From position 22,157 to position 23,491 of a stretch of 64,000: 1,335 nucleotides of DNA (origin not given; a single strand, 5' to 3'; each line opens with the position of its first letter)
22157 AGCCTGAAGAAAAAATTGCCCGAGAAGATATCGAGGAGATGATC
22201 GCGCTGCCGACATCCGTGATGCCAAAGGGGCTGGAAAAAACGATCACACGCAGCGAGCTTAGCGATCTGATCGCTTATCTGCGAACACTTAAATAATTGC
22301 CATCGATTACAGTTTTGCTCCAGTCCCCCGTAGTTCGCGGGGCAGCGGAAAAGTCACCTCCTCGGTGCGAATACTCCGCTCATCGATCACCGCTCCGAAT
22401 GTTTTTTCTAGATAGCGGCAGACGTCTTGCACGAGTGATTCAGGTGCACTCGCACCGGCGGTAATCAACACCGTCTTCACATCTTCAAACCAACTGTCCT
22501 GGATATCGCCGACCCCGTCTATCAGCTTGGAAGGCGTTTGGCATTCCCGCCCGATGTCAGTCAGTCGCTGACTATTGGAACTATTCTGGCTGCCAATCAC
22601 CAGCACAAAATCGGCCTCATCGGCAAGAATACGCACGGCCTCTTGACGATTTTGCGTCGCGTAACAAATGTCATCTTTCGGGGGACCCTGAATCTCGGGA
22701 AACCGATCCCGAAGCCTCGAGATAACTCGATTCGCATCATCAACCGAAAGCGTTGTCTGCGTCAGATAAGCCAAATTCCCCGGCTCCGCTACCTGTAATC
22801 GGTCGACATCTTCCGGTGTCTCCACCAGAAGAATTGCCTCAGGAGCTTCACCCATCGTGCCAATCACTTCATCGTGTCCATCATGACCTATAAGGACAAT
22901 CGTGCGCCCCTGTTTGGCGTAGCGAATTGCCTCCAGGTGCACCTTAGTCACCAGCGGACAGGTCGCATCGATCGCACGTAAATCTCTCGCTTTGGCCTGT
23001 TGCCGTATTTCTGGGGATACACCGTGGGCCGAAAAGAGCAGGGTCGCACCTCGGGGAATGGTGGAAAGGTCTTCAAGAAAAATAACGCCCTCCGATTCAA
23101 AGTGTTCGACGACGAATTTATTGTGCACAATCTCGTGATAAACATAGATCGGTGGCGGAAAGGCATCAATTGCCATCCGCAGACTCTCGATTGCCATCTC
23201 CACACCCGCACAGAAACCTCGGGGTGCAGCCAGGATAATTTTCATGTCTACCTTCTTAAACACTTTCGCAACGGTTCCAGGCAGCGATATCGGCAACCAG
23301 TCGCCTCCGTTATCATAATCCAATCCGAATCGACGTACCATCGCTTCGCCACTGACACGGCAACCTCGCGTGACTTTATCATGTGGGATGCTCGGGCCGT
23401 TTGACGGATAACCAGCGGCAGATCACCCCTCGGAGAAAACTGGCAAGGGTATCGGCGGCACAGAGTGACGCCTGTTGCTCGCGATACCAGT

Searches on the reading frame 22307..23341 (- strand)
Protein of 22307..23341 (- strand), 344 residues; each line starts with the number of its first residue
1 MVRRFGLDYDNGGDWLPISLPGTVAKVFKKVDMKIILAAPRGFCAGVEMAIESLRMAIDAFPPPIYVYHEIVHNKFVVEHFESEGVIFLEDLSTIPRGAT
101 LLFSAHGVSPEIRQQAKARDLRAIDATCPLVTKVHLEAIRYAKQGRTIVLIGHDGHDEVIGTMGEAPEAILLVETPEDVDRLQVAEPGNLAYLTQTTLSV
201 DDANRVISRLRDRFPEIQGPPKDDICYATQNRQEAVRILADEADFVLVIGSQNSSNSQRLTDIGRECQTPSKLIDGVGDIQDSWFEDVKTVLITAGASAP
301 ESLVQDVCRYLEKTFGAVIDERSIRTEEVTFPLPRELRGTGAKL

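Call 3: search_protein_families(library=pfam, proteins=[window:22307-23341:-])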
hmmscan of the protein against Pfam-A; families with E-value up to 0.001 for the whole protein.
window:22307-23341:- (344 aa): 1 family
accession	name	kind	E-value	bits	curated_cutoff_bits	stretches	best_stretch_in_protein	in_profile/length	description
PF02401.23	LYTB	-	1.1e-92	310.5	24.5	1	35-311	1-266/267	LytB protein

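Call 4: search_protein_families(library=ncbifam, proteins=[window:22307-23341:-])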
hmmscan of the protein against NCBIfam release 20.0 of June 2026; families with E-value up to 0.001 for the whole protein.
window:22307-23341:- (344 aa): 8 families
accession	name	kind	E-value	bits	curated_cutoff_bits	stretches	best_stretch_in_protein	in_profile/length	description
NF002188.0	PRK01045.1-2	equivalog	1.4e-128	428.3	420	1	33-339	1-309/315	4-hydroxy-3-methylbut-2-enyl diphosphate reductase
NF002190.0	PRK01045.1-4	subfamily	2.5e-126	420.9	389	1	29-339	3-317/321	4-hydroxy-3-methylbut-2-enyl diphosphate reductase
NF002189.0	PRK01045.1-3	equivalog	9.7e-126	419.1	444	1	29-339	10-321/326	4-hydroxy-3-methylbut-2-enyl diphosphate reductase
TIGR00216.1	ispH_lytB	equivalog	3.4e-93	311.9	187.85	1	34-313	1-281/282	4-hydroxy-3-methylbut-2-enyl diphosphate reductase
NF002187.0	PRK01045.1-1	equivalog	1.3e-73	247.6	276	1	33-314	1-278/282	4-hydroxy-3-methylbut-2-enyl diphosphate reductase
NF000907.0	PRK00087.1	equivalog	6.6e-67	226.2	624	1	33-314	1-278/671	bifunctional 4-hydroxy-3-methylbut-2-enyl diphosphate reductase/30S ribosomal protein S1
NF009024.0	PRK12360.1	equivalog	2.8e-56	190.9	387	1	33-312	1-279/281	4-hydroxy-3-methylbut-2-enyl diphosphate reductase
NF009911.0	PRK13371.1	equivalog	8.9e-36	123.8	440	2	27-175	49-203/405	4-hydroxy-3-methylbut-2-enyl diphosphate reductase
